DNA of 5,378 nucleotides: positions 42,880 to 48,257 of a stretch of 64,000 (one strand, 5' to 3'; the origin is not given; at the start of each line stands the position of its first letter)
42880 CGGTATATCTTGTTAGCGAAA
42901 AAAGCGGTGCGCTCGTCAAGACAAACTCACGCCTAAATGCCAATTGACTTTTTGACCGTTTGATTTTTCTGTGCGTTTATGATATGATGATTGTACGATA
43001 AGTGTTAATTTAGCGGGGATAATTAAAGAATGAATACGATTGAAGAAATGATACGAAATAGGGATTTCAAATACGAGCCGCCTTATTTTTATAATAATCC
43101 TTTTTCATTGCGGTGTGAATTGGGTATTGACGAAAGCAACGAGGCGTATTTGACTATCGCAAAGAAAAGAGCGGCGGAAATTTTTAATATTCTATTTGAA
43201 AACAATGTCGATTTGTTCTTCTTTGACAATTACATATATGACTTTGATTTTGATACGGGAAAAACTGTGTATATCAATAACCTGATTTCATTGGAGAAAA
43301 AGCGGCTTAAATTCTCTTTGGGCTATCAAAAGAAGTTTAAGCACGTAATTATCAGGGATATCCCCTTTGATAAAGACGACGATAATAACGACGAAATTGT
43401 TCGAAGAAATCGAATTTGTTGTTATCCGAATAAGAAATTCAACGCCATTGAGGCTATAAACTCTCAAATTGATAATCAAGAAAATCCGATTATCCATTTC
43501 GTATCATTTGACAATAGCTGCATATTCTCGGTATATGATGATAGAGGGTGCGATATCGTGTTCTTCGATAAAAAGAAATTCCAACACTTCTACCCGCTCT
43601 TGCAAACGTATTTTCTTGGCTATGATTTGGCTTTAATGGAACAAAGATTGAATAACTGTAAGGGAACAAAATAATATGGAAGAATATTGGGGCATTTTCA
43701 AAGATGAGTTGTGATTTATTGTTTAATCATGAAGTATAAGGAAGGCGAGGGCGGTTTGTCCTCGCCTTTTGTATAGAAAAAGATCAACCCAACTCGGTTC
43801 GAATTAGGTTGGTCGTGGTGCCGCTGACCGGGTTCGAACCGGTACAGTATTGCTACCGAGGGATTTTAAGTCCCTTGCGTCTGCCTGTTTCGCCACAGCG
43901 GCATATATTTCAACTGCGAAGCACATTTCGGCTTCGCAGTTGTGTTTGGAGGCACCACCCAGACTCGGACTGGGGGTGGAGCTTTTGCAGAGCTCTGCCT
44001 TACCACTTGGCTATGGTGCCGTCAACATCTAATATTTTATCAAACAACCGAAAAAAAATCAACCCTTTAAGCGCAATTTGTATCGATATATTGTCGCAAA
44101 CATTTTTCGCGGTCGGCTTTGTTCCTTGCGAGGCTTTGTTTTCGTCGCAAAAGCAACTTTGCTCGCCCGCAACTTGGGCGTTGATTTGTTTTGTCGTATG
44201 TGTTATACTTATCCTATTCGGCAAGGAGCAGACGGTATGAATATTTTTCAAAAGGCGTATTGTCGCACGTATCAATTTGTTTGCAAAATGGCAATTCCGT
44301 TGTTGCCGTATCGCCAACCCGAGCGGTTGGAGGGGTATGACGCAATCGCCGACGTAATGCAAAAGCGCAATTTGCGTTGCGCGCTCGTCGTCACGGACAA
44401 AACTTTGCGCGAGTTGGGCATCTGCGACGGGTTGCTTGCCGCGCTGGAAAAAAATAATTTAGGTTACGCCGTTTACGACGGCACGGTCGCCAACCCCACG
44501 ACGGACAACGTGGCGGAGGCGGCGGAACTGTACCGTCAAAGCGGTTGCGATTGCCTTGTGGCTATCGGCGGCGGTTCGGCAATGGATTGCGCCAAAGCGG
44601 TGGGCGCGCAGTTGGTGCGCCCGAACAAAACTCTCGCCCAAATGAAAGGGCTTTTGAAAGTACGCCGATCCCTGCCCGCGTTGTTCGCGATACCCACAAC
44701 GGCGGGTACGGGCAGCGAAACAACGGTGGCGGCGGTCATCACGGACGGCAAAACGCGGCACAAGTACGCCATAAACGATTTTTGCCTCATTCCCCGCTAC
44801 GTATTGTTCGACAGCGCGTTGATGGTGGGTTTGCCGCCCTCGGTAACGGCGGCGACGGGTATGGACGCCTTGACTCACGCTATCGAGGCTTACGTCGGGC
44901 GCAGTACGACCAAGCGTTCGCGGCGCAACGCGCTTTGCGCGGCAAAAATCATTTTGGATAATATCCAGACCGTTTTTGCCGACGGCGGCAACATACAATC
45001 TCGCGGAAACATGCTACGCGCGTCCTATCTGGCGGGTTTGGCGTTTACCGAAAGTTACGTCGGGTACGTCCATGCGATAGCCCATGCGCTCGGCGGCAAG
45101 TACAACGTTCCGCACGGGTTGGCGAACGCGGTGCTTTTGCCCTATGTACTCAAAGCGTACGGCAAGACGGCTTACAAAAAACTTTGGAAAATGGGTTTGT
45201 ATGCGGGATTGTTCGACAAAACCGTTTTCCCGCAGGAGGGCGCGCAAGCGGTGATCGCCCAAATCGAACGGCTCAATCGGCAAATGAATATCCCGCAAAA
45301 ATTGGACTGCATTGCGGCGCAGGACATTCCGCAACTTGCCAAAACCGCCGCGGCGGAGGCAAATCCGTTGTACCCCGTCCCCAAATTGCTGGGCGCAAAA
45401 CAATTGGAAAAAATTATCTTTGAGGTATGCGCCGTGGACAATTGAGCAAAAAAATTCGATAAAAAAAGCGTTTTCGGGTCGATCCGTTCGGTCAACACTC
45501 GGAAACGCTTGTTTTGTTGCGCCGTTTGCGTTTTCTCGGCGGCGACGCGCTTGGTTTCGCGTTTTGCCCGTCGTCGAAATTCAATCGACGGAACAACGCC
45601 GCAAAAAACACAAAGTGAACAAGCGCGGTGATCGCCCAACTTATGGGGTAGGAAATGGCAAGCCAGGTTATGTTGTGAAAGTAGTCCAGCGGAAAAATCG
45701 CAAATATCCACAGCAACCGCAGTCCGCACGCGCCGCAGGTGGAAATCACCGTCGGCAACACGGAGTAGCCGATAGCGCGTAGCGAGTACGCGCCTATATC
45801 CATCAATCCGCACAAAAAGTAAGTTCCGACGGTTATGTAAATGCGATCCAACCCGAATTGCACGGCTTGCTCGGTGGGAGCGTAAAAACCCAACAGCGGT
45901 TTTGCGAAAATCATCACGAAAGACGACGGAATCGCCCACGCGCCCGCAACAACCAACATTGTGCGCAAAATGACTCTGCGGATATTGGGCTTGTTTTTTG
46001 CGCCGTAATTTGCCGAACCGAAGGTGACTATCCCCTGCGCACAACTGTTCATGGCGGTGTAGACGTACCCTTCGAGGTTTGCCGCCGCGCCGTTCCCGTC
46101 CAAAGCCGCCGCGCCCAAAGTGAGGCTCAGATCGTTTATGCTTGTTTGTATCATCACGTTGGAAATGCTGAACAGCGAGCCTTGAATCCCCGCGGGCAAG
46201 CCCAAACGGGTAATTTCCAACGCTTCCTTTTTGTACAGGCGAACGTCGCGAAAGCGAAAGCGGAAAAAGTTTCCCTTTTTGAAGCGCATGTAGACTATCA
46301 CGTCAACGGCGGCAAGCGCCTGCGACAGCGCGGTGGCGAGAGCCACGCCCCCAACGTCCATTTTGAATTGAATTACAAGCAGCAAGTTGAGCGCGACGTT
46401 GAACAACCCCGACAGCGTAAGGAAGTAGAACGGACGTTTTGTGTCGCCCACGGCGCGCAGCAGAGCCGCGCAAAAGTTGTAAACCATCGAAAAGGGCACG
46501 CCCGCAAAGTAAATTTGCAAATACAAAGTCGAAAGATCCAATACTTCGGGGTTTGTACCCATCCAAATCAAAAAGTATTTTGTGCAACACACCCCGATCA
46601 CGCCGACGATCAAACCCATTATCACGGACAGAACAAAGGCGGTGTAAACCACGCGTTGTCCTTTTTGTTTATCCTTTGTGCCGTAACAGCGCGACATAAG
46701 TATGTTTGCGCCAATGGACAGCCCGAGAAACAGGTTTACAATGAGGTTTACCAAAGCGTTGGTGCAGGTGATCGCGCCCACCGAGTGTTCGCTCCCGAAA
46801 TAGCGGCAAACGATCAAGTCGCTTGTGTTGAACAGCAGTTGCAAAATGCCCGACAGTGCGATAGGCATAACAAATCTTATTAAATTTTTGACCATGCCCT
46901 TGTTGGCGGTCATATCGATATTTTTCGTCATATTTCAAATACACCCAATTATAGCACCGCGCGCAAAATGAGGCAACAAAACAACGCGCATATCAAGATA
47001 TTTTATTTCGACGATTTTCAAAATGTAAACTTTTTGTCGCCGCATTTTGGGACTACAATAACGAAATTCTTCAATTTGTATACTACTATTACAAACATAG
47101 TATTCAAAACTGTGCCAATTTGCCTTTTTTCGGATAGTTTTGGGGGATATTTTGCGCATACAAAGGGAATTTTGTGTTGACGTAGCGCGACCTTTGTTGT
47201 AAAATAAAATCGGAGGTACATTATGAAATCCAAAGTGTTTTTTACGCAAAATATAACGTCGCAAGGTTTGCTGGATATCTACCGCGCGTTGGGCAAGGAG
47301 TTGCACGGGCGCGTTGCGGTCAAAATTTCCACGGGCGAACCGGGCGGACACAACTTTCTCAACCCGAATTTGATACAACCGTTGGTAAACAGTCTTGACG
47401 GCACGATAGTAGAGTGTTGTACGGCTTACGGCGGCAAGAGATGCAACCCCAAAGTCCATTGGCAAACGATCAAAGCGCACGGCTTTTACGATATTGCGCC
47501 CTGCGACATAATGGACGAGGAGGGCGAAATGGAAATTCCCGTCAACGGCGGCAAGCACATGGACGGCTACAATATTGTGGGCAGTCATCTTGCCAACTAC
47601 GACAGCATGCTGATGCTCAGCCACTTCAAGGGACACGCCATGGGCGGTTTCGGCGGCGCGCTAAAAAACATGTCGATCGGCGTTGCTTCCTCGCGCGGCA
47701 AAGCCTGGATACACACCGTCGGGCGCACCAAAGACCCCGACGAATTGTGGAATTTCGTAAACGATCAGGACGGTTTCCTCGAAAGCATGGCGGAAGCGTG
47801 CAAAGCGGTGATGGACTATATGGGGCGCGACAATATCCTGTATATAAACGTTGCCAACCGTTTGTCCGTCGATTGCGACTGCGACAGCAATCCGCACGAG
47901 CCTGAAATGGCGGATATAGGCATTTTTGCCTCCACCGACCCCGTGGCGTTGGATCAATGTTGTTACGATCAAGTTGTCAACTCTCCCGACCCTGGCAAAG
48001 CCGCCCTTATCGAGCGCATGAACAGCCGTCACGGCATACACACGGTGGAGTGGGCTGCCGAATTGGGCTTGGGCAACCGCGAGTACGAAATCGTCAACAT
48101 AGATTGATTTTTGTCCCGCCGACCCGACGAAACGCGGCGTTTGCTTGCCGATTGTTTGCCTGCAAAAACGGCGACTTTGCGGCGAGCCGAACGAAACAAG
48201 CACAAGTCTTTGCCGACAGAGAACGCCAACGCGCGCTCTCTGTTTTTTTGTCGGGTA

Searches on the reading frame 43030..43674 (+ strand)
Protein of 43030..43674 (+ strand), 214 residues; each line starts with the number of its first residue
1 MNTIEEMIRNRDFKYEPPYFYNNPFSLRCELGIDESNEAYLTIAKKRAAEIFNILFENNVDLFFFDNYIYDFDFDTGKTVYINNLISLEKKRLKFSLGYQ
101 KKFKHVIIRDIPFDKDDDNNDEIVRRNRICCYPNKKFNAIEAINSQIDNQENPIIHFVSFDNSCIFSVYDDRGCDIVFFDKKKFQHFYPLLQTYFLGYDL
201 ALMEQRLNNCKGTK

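Call 72: search_protein_families(library=pfam, proteins=[window:43030-43674:+], max_evalue=0.00001)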
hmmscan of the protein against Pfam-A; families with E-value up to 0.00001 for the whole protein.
window:43030-43674:+ (214 aa): 1 family
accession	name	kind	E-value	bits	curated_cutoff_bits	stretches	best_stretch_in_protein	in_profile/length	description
PF13021.12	DUF3885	-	2.5e-21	77.1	23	1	11-199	12-189/189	Domain of unknown function (DUF3885)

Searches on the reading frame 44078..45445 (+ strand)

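Call 72: search_protein_families(library=pfam, proteins=[window:44078-45445:+], max_evalue=0.00001)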
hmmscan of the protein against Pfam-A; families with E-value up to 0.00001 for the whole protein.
window:44078-45445:+ (455 aa): 3 families
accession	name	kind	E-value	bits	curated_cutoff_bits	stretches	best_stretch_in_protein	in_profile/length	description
PF25137.1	ADH_Fe_C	-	2e-43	148.8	27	1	257-447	1-190/194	Fe-containing alcohol dehydrogenase family, C-terminal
PF00465.25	Fe-ADH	-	4.8e-43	147.1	31.3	1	89-245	13-167/168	Iron-containing alcohol dehydrogenase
PF13685.12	Fe-ADH_2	-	3.3e-09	37.3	28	1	90-181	10-99/149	Iron-containing alcohol dehydrogenase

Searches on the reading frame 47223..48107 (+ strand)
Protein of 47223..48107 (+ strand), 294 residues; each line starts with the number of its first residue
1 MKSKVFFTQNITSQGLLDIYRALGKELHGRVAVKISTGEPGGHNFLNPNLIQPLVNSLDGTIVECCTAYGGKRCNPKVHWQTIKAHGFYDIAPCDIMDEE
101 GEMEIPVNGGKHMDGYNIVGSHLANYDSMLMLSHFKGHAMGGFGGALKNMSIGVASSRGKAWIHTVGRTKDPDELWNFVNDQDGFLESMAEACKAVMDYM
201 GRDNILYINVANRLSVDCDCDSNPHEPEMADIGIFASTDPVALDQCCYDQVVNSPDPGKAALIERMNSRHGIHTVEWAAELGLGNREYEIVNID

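Call 72: search_protein_families(library=pfam, proteins=[window:47223-48107:+], max_evalue=0.00001)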
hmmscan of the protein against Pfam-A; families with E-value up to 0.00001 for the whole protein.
window:47223-48107:+ (294 aa): 1 family
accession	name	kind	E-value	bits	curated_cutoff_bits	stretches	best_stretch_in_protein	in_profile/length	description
PF04015.17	DUF362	-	1.7e-45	156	24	1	31-249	1-200/200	Domain of unknown function (DUF362)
